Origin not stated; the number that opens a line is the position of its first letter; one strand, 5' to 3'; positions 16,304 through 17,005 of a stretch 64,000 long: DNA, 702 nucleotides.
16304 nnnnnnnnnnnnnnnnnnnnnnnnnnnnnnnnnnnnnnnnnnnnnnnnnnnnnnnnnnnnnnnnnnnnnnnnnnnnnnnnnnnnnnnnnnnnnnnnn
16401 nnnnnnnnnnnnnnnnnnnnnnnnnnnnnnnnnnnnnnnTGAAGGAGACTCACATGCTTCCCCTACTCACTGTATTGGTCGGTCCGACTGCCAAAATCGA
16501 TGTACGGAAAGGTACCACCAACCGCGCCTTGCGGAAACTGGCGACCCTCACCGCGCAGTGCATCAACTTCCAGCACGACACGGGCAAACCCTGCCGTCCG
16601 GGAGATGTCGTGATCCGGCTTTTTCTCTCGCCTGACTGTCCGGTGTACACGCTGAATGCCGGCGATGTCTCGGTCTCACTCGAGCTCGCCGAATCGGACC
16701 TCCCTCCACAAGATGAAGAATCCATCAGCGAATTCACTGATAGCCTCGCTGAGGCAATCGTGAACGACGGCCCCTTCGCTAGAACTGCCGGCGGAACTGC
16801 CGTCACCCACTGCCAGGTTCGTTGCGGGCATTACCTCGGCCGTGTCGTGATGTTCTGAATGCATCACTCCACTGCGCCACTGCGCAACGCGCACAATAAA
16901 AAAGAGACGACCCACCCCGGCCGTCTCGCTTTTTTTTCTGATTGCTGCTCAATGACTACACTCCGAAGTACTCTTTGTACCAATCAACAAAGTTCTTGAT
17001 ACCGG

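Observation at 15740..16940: Orphan three-gene small-protein operon (two paralogs plus a third ORF) embedded in the glycosylation island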

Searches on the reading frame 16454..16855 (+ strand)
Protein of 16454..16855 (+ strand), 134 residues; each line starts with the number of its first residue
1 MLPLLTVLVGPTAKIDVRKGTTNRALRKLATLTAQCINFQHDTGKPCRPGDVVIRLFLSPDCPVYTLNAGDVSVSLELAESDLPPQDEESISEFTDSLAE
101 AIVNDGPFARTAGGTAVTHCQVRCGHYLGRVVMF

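Call 6: search_protein_families(library=pfam, proteins=[window:16454-16855:+], max_evalue=10)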
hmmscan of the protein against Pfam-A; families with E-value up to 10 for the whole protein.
window:16454-16855:+ (134 aa): 2 families
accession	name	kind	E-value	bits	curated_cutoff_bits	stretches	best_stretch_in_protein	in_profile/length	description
PF20931.2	Dicer_platform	-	0.038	14.3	26.5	1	60-89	54-82/127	Dicer, platform domain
PF16749.10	Arteri_nsp7a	-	0.11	13.2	27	1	24-80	56-112/130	Arterivirus nonstructural protein 7 alpha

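Call 7: search_protein_families(library=phrogs, proteins=[window:16454-16855:+], max_evalue=10)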
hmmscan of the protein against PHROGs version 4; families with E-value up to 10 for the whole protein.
window:16454-16855:+ (134 aa): 0 families

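Call 13: find_homologous_proteins(query=window:16454-16855:+, max_evalue=0.01)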
Query window:16454-16855:+ (134 aa): 1 proteins with E <= 0.01 among 26 candidates.
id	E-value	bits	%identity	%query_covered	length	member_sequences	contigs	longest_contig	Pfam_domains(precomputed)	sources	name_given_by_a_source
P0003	2.9e-84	297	100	100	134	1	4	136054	-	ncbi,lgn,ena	-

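Call 17: find_related_loci(query=window:16454-16855:+, collection=genome_contigs, flank=10000)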
Query window:16454-16855:+ (134 aa) in genome_contigs; peptide patterns used: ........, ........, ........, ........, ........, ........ (x = any residue, [..] = any of these).
219 stretches matched a pattern, but none encodes a relative of the query by tblastn (E <= 1e-3).

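Call 41: predict_structure(protein=window:16454-16855:+)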
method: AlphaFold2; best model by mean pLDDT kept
length: 134 residues; sequences in the alignment: 1
mean_pLDDT: 33.1   pTM: 0.28
mean pLDDT of the five models: 33.1, 30.6, 30.5, 30.5, 30.1
residues with pLDDT >= 90: 0; 70-90: 0; 50-70: 4; < 50: 130
segments of 3 or more residues with pLDDT < 50: 1-28, 34-95, 97-134
pLDDT, mean of each block of 10 residues (from residue 1): 25 28 43 46 36 31 28 28 38 46 35 27 25 21
secondary structure, 60 per line:
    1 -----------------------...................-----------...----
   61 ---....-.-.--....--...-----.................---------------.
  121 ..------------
elements in order: H24-42 E54-56 E64-67 E74-77 H88-104 E120-122

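Call 61: search_protein_families(library=padloc, proteins=[window:16454-16855:+], max_evalue=1)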
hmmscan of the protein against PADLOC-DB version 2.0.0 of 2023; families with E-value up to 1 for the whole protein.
window:16454-16855:+ (134 aa): 0 families

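Call 62: search_protein_families(library=ncbifam, proteins=[window:16454-16855:+], max_evalue=1)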
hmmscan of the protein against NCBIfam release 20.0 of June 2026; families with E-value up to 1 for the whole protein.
window:16454-16855:+ (134 aa): 0 families

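Call 67: find_related_loci(query=A5, collection=viral_contigs, flank=8000)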
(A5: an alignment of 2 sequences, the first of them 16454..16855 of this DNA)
Query A5 (134 aa) in viral_contigs; peptide patterns used: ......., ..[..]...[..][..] (x = any residue, [..] = any of these).
61 stretches matched a pattern, but none encodes a relative of the query by tblastn (E <= 1e-3).

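Call 73: search_solved_structures(query=A5, max_evalue=10, show_alignments=2)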
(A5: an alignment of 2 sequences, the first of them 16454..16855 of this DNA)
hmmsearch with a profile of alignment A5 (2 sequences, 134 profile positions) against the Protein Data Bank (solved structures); distinct sequences matched with E-value up to 10: 1.
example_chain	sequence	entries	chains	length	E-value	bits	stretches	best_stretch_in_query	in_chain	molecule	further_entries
3h6e_A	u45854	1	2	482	0.68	13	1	50-86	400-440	Carbohydrate kinase, FGGY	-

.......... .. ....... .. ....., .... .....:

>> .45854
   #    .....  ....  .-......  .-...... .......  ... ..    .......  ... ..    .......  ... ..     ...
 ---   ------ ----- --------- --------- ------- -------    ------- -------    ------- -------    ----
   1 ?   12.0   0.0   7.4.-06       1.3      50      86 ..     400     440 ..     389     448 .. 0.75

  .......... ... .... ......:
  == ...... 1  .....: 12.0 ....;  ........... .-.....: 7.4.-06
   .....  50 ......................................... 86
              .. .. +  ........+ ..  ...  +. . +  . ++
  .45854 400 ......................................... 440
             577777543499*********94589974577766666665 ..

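Call 101: search_dna_similar(query=window:16454-16855:+, collection=phages, mode=protein, max_evalue=0.1, max_rows=5)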
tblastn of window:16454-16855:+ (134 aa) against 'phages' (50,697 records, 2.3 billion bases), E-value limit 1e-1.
No match.

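Call 102: search_dna_similar(query=window:16454-16855:+, collection=plasmids, mode=protein, max_evalue=0.1, max_rows=5)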
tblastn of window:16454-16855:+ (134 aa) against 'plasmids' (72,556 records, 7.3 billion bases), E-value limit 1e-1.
No match.
